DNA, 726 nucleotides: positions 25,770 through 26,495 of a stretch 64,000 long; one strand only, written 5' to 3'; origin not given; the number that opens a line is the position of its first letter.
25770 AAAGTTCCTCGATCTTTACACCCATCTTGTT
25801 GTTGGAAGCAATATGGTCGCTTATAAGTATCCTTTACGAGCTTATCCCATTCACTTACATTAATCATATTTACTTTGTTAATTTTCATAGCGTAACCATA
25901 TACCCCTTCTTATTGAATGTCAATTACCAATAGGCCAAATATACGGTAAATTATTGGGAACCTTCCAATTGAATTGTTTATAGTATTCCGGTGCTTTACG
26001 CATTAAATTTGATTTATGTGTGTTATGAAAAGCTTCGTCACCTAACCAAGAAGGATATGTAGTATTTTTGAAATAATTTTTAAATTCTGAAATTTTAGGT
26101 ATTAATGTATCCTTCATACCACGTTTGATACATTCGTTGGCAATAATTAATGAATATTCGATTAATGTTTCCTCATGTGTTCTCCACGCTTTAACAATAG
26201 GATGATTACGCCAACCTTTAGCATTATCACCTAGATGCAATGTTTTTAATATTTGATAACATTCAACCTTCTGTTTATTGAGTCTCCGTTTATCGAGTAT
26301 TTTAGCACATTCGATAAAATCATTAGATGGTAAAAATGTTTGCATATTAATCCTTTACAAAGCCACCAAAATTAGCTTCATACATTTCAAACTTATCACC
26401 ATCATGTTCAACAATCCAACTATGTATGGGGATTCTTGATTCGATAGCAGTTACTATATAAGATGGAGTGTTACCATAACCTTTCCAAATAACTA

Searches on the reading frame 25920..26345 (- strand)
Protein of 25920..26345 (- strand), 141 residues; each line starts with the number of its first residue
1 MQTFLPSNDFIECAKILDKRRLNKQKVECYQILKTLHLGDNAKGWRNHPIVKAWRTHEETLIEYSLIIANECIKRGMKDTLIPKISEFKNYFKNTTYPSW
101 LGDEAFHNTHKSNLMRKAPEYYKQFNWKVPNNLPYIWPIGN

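Call 72: search_protein_families(library=pfam, proteins=[window:25920-26345:-], max_evalue=0.01)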
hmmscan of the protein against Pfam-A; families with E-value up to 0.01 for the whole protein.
window:25920-26345:- (141 aa): 1 family
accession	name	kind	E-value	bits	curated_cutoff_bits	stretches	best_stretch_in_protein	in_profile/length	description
PF03013.19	Pyr_excise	-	5.3e-18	65.6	23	1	1-80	1-76/81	Pyrimidine dimer DNA glycosylase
